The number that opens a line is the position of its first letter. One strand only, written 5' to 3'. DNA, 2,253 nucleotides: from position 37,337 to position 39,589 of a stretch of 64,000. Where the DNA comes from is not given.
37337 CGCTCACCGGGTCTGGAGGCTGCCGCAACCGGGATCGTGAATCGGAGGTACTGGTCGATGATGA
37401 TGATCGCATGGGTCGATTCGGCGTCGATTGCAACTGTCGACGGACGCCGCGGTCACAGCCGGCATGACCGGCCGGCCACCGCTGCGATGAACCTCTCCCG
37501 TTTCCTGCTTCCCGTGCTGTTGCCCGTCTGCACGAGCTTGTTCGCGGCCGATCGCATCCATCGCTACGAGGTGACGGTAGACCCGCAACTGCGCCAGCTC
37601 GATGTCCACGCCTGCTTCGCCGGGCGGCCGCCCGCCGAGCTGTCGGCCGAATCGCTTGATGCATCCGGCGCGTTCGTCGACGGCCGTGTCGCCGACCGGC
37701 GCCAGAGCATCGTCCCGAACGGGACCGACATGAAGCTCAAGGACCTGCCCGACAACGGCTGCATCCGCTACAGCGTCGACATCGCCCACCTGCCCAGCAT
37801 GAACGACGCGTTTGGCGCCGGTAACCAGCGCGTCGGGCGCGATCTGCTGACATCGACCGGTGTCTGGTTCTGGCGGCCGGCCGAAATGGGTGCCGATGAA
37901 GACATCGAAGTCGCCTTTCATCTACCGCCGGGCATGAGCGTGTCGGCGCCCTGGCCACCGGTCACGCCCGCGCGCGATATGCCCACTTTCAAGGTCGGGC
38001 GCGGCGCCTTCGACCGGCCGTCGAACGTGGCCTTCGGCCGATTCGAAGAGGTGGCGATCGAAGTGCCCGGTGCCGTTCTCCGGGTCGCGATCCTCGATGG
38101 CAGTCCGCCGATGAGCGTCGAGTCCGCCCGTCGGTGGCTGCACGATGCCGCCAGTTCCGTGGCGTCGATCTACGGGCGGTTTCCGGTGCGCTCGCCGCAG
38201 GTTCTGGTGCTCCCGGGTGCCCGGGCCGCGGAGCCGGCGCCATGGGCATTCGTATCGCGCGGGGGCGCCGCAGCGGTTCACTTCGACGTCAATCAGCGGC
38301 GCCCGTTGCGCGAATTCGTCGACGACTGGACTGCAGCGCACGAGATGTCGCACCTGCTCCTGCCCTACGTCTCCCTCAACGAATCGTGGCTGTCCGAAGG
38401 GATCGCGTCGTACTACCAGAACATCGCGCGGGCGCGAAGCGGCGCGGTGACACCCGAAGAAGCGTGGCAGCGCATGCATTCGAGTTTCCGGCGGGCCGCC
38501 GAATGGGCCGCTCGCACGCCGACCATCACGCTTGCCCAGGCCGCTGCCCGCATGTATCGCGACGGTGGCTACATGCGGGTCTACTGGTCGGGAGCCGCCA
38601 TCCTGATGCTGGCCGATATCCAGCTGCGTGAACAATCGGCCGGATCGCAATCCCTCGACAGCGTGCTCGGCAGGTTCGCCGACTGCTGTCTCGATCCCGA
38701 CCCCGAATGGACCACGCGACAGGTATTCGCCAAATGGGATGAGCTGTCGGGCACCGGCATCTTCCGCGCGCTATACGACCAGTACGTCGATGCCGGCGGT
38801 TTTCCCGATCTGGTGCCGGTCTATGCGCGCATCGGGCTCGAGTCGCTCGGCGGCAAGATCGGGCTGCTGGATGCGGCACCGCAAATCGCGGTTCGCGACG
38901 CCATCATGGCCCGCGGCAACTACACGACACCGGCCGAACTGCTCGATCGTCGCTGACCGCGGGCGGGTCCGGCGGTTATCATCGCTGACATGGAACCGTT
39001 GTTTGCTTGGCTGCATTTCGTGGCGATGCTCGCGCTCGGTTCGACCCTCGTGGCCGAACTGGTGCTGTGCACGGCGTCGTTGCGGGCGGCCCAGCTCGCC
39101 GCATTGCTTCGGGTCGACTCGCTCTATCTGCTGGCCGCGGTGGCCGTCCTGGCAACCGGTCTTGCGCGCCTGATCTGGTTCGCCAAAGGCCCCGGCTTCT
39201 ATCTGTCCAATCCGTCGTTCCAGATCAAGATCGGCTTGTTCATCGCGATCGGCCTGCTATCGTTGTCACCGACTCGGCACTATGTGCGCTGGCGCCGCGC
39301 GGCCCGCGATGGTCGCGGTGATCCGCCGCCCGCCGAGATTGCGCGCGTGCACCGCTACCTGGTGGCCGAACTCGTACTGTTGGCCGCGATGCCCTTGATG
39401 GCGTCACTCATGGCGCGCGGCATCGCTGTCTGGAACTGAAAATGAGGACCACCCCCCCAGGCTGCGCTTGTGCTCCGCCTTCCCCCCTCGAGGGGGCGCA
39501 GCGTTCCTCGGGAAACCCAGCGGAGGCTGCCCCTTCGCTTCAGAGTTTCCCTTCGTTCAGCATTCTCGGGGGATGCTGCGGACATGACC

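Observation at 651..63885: Dense family of 70-120 bp two-hairpin intergenic repeats (13 copies plus one remnant in 64 kb)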

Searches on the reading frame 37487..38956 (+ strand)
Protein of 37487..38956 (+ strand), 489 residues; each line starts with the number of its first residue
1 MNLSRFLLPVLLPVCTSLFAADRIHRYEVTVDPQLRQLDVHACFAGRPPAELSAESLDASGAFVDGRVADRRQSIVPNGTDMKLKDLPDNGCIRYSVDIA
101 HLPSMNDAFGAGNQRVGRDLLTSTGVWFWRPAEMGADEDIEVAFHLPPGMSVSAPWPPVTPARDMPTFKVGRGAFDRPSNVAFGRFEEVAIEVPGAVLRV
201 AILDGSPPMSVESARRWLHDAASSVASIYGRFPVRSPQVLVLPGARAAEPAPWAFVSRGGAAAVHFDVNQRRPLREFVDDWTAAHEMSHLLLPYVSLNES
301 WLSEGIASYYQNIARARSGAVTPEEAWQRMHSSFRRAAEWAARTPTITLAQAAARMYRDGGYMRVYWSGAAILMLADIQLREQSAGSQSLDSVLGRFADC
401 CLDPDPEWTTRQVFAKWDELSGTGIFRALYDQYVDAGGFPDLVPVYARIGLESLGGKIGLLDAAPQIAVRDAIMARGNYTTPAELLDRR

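Call 23: search_protein_families(library=pfam, proteins=[window:37487-38956:+])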
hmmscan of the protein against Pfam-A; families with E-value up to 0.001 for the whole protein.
window:37487-38956:+ (489 aa): 1 family
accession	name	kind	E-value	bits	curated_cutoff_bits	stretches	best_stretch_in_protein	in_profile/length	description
PF05299.18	Peptidase_M61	-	3e-05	24.8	22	1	298-344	36-82/118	M61 glycyl aminopeptidase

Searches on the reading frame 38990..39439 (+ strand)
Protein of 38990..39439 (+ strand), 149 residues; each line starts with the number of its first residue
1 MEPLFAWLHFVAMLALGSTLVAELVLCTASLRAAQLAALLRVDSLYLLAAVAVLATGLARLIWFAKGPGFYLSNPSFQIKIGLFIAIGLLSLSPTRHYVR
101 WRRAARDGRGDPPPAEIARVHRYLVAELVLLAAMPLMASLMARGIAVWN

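Call 23: search_protein_families(library=pfam, proteins=[window:38990-39439:+])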
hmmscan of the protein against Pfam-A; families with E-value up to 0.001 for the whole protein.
window:38990-39439:+ (149 aa): 1 family
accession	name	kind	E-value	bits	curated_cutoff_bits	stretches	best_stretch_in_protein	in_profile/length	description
PF09980.14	DUF2214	-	1.5e-44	152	34.1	1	4-146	4-147/147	Predicted membrane protein (DUF2214)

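Call 90: find_encoding_contigs(protein=window:38990-39439:+, flank=3000, max_places=8)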
Protein window:38990-39439:+ (149 aa): 11 contigs read that carry it; 4 places shown.
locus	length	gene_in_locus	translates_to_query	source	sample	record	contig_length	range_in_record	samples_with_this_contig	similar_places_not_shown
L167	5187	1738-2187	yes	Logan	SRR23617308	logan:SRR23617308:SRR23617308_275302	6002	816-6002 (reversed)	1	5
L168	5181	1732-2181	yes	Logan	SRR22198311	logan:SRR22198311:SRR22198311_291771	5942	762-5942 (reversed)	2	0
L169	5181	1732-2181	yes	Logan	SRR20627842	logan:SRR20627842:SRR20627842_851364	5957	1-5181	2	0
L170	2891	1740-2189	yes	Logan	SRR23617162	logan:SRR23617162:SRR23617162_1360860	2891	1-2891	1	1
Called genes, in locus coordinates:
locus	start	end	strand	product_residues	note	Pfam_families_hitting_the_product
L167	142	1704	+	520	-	-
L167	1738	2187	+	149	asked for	PF09980:DUF2214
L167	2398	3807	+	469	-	PF01425:Amidase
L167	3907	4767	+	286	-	-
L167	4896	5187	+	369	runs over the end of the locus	?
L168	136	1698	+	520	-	-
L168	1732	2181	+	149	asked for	PF09980:DUF2214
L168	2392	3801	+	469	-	PF01425:Amidase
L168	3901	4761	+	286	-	-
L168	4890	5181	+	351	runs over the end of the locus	?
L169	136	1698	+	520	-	-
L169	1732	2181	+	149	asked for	PF09980:DUF2214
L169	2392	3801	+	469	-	PF01425:Amidase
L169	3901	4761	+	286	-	-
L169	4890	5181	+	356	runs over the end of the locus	?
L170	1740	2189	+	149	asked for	PF09980:DUF2214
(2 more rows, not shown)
